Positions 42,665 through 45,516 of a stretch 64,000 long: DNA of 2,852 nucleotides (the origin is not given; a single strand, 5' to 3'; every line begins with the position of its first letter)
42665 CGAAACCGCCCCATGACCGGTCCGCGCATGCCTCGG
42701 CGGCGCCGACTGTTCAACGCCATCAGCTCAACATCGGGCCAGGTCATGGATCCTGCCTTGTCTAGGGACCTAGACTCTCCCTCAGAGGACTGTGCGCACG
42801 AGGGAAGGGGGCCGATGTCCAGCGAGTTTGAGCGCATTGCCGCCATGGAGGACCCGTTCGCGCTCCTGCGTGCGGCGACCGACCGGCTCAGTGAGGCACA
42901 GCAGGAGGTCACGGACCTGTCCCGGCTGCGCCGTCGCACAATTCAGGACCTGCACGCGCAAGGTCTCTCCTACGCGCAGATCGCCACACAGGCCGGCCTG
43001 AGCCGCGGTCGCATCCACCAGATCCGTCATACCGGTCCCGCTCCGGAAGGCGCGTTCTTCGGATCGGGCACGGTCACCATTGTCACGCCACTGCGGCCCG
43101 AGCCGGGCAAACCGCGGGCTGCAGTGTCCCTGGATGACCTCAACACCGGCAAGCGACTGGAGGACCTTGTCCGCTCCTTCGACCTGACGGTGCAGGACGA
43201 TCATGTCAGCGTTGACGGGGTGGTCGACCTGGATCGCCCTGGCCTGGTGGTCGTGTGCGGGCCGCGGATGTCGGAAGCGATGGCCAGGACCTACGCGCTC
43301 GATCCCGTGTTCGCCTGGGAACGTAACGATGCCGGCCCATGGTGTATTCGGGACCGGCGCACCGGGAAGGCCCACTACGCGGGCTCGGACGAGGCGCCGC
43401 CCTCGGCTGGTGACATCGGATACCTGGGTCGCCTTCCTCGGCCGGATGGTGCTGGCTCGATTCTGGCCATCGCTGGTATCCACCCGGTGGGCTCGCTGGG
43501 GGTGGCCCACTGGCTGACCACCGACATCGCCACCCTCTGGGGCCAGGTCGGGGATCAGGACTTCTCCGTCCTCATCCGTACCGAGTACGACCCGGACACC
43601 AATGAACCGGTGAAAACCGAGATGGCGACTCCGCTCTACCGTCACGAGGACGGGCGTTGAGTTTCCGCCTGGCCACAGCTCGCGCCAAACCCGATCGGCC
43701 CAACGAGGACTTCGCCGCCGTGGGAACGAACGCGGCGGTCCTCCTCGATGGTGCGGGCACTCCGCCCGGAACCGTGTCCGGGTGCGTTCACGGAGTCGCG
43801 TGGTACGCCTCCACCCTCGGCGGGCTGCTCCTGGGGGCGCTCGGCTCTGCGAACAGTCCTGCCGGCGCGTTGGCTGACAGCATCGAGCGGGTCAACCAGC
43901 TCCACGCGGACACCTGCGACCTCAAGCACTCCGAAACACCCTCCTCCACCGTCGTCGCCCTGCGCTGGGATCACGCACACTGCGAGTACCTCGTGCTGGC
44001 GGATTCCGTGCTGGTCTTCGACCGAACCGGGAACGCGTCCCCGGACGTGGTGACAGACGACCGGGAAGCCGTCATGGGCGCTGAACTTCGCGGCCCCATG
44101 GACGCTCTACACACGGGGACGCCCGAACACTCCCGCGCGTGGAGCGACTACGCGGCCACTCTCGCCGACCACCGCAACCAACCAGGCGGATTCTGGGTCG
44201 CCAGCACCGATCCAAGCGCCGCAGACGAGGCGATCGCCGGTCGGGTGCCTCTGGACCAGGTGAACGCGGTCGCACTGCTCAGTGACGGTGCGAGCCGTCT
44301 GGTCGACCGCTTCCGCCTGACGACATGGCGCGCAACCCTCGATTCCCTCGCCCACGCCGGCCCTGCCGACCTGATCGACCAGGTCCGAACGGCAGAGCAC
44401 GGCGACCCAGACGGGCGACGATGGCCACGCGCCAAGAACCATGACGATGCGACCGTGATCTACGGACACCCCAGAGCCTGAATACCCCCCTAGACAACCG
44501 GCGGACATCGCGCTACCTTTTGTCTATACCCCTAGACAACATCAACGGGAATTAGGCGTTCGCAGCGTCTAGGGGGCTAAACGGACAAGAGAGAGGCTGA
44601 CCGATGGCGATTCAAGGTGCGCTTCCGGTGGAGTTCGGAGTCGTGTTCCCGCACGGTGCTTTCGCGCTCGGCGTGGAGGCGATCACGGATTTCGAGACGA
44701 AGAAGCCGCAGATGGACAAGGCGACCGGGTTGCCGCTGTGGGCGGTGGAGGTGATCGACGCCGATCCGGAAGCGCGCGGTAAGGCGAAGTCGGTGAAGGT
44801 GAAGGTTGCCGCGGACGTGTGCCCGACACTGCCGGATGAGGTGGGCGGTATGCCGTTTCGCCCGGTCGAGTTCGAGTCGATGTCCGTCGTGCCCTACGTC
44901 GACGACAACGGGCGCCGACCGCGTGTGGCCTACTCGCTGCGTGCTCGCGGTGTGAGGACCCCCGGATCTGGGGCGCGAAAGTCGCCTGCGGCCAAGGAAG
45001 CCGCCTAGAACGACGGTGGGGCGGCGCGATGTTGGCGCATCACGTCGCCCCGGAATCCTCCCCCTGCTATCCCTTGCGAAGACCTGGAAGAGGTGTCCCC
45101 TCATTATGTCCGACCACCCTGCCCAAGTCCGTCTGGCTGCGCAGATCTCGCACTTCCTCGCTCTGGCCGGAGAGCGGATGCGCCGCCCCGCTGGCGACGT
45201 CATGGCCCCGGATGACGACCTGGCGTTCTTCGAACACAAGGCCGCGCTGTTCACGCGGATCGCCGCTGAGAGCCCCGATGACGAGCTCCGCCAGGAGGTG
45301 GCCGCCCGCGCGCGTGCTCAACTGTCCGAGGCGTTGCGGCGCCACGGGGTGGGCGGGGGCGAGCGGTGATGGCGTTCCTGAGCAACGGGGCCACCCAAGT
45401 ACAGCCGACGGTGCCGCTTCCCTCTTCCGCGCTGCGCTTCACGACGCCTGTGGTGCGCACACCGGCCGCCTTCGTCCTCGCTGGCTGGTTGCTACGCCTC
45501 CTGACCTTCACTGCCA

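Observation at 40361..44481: Candidate undescribed sensor–effector cargo module on the AICE: AT-rich tandem SLATT-like membrane protein + XRE/DUF5753 + HATPase_c kinase + HTH protein + PP2C phosphatase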

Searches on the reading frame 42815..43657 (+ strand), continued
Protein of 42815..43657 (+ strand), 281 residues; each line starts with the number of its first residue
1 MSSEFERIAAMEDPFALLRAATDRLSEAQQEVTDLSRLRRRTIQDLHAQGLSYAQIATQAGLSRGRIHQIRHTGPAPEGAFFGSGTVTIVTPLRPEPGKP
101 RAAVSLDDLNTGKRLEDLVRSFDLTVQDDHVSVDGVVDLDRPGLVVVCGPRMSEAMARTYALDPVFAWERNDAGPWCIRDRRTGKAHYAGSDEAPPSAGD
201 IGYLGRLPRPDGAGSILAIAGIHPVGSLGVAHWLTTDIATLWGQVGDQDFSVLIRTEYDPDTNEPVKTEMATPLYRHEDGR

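Call 49: search_solved_structures(query=A1, max_evalue=1)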
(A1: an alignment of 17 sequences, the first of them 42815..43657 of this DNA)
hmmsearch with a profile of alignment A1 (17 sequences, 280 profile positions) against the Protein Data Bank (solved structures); distinct sequences matched with E-value up to 1: 2.
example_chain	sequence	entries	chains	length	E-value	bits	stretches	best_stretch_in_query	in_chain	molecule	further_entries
3tlf_A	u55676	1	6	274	0.15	14.6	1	127-195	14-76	enoyl-CoA hydratase/isomerase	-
3hug_A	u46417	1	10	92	0.19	14.2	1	20-69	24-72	RNA polymerase sigma factor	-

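Call 62: search_protein_families(library=pfam, alignment_id=A3, max_evalue=0.00001)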
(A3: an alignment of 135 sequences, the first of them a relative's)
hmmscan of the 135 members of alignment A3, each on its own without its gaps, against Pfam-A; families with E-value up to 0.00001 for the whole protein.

A. member 1, L008:1928-2569:- (214 aa): 1 family
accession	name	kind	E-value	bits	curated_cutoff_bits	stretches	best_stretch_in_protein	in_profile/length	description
PF20432.4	Xre-like-HTH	-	3.1e-06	27.8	25.8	0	103-152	11-61/63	Antitoxin Xre-like helix-turn-helix domain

B. families by the number of members that match (of 135 scanned): 125 families (the first 25 are shown)
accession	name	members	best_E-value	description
PF00145.23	DNA_methylase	3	2.2e-50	C-5 cytosine-specific DNA methylase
PF13175.12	AAA_15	3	2.2e-36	AAA ATPase domain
PF03235.19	GmrSD_N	3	3.3e-20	GmrSD restriction endonuclease, N-terminal domain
PF13565.12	HTH_32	3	6.3e-18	Homeodomain-like domain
PF13304.12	AAA_21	3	3.5e-17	AAA domain, putative AbiEii toxin, Type IV TA system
PF13551.12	HTH_29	3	3.1e-13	Winged helix-turn helix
PF13391.12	HNH_2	3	1.7e-09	HNH endonuclease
PF01555.25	N6_N4_Mtase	2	2.2e-39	DNA methylase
PF03091.20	CutA1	2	5.6e-32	CutA1 divalent ion tolerance protein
PF04471.18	Mrr_cat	2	1.5e-31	Restriction endonuclease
PF00919.26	UPF0004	2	3.4e-25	Uncharacterized protein family UPF0004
PF13592.12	HTH_33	2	1.2e-23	Winged helix-turn helix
PF01609.27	DDE_Tnp_1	2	1.5e-23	Transposase DDE domain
PF04055.27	Radical_SAM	2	2.7e-21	Radical SAM superfamily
PF13518.12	HTH_28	2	1.9e-16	Helix-turn-helix domain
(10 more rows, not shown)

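Call 79: search_protein_representatives(alignment_id=A1)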
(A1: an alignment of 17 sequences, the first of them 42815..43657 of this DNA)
Query: 17 sequences, 280 profile positions. Proteins with E-value up to 0.001 (for the whole library): 631; up to 1e-10: 320; up to 1e-30: 128. The best 150 are listed.
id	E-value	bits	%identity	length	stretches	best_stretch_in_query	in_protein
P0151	6.1e-121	419.4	-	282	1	1-278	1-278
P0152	1.5e-112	391.8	-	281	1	1-277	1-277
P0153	1.5e-82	293.4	-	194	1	1-179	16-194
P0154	9.6e-81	287.5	-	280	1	3-279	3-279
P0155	3.7e-79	282.3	-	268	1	1-278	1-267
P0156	3.4e-76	272.6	-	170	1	1-151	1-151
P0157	1.5e-73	263.9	-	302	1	21-278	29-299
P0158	1.3e-72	260.8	-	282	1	1-279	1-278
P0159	4.8e-71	255.7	-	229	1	100-253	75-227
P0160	1.5e-68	247.5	-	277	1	1-279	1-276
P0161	4.0e-67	242.8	-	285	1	3-278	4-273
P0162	9.7e-67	241.6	-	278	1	1-278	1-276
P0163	2.3e-66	240.3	-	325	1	68-279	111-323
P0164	8.3e-65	235.2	-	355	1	45-212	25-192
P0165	1.3e-64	234.6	-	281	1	6-276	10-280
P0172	1.1e-58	215.1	-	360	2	69-278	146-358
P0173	4.4e-57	209.9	-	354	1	76-278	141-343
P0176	3.2e-56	207.0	-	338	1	80-278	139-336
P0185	6.3e-53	196.3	-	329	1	72-271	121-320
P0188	1.3e-51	191.9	-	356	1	3-278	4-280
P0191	8.1e-51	189.3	-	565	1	4-279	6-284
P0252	1.2e-36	142.8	-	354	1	77-259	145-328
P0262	6.9e-35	137.1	-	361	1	79-252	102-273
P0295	5.2e-27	111.2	-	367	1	2-178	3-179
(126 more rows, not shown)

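Call 80: search_protein_families(library=pfam, proteins=[P0191, P0172, P0173, P0176, P0163, P0188, P0185, P0252, P0262, P0295], max_evalue=0.01)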
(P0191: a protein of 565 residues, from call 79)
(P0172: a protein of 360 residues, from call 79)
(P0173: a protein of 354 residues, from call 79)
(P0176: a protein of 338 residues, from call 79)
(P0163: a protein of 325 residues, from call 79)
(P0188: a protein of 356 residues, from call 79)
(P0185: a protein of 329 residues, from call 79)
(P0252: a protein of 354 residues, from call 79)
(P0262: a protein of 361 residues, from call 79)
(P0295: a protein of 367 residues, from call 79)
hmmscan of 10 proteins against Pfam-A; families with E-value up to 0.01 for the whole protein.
P0191 (565 aa): 1 family
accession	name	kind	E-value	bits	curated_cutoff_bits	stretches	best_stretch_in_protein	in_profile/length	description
PF13672.11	PP2C_2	-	0.0014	18.6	24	1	317-433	21-135/209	Protein phosphatase 2C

P0172 (360 aa): 4 families
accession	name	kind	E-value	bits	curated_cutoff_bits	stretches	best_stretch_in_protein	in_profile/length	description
PF13560.12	HTH_31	-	7.2e-16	58.7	27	1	13-73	1-62/64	Helix-turn-helix domain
PF01381.28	HTH_3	-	4.9e-08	33.3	23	1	18-52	1-35/55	Helix-turn-helix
PF13744.12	HTH_37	-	0.0015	18.7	27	1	9-50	14-55/80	Helix-turn-helix domain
PF12844.13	HTH_19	-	0.0076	16.6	30.2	0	15-51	1-37/64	Helix-turn-helix domain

P0173 (354 aa): 0 families

P0176 (338 aa): 0 families

P0163 (325 aa): 3 families
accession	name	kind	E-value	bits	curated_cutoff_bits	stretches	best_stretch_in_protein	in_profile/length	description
PF13560.12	HTH_31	-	2.3e-10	41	27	1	16-77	1-63/64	Helix-turn-helix domain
PF01381.28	HTH_3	-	3.1e-08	34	23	1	21-69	1-49/55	Helix-turn-helix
PF12844.13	HTH_19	-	0.0014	18.9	30.2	1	18-59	1-42/64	Helix-turn-helix domain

P0188 (356 aa): 1 family
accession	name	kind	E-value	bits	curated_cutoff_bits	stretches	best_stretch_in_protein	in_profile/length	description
PF13384.12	HTH_23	-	0.0079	16.4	24.6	0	48-73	14-39/50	Homeodomain-like domain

P0185 (329 aa): 2 families
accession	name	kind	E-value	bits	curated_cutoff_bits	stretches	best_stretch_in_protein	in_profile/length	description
PF13560.12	HTH_31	-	2.5e-05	24.9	27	1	9-61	3-54/64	Helix-turn-helix domain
PF01381.28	HTH_3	-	0.00038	20.9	23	1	22-46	11-33/55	Helix-turn-helix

P0252 (354 aa): 2 families
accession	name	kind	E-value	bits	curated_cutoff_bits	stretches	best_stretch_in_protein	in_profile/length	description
PF13560.12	HTH_31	-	3e-12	47.1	27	1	17-77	1-62/64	Helix-turn-helix domain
PF01381.28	HTH_3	-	7.4e-08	32.8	23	1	22-70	1-49/55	Helix-turn-helix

P0262 (361 aa): 1 family
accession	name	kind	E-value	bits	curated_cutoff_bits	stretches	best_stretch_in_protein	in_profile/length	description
PF01381.28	HTH_3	-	0.0033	17.9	23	1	14-40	3-29/55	Helix-turn-helix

P0295 (367 aa): 3 families
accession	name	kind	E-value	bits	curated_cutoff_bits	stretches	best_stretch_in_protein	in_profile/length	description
PF04545.22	Sigma70_r4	-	0.00056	19.8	24.1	1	41-74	10-42/50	Sigma-70, region 4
PF13560.12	HTH_31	-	0.0034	18.1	27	1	33-72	3-34/64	Helix-turn-helix domain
PF13384.12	HTH_23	-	0.0086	16.3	24.6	1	37-74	4-39/50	Homeodomain-like domain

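Call 89: search_protein_families(library=pfam, proteins=[L089:6857-8185:+, L089:8185-8739:+, L088:6818-7897:+, L088:8110-9330:+, L090:6833-7651:+, L090:7773-8141:+, L090:8260-8922:+], max_evalue=0.01)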
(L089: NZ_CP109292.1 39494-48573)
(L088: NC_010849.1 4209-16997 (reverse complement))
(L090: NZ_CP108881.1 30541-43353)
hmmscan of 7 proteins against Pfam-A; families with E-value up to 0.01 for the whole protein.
L089:6857-8185:+ (443 aa): 1 family
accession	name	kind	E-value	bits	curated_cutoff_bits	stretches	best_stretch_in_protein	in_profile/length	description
PF07702.18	UTRA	-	2.3e-13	50.6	23.8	1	302-426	14-132/141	UTRA domain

L089:8185-8739:+ (185 aa): 10 families
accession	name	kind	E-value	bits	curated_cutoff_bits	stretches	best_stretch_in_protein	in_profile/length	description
PF13671.12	AAA_33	-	5.6e-20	72.5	27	1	10-132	2-123/143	AAA domain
PF13238.12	AAA_18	-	2e-12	48.1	29.4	1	10-133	1-117/128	AAA domain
PF06414.18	Zeta_toxin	-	5.3e-07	29.7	22.3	1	3-131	12-147/199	Zeta toxin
PF13191.12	AAA_16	-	0.00023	22.1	32.6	1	3-29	20-46/167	AAA ATPase domain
PF08433.16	KTI12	-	0.0004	20.4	22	1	10-133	4-126/271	Chromatin associated protein KTI12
PF13207.12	AAA_17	-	0.00091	20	27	1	14-130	2-126/136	AAA domain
PF13521.12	AAA_28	-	0.0024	18.6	27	1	10-33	2-26/164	AAA domain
PF07931.18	CPT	-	0.0033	17.7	22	0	9-123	3-124/172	Chloramphenicol phosphotransferase-like protein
PF20720.3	nSTAND3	-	0.0033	17.6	27.2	1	8-27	18-37/155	Novel STAND NTPase 3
PF01712.25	dNK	-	0.0052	17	27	0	109-131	125-147/203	Deoxynucleoside kinase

L088:6818-7897:+ (360 aa): 1 family
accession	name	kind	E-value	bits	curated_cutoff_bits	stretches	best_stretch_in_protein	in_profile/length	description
PF13672.11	PP2C_2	-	3.6e-07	30.4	24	1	15-227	9-187/209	Protein phosphatase 2C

L088:8110-9330:+ (407 aa): 0 families

L090:6833-7651:+ (273 aa): 1 family
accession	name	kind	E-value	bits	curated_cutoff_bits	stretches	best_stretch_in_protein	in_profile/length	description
PF13672.11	PP2C_2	-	2.4e-06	27.7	24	1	19-210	19-175/209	Protein phosphatase 2C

L090:7773-8141:+ (123 aa): 0 families

L090:8260-8922:+ (221 aa): 1 family
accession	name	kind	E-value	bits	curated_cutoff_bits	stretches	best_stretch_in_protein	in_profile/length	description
PF07751.16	Abi_2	-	2.2e-06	28.5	25.6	1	26-92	28-87/184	Abi-like protein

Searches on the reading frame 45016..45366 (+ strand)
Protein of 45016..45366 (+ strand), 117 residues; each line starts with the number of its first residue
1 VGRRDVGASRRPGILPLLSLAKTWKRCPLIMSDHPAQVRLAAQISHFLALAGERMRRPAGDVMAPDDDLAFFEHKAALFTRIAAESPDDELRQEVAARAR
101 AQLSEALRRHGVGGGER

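Call 7: search_protein_families(library=padloc, proteins=[window:45016-45366:+], max_evalue=0.1)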
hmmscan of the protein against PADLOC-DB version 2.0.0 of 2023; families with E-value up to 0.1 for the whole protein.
window:45016-45366:+ (117 aa): 0 families

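Call 8: search_protein_families(library=ncbifam, proteins=[window:45016-45366:+], max_evalue=0.1)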
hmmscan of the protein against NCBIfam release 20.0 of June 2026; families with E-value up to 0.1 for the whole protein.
window:45016-45366:+ (117 aa): 0 families

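Call 89: search_protein_families(library=pfam, proteins=[window:45016-45366:+], max_evalue=0.01)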
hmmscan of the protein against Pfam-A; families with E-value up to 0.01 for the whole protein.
window:45016-45366:+ (117 aa): 0 families
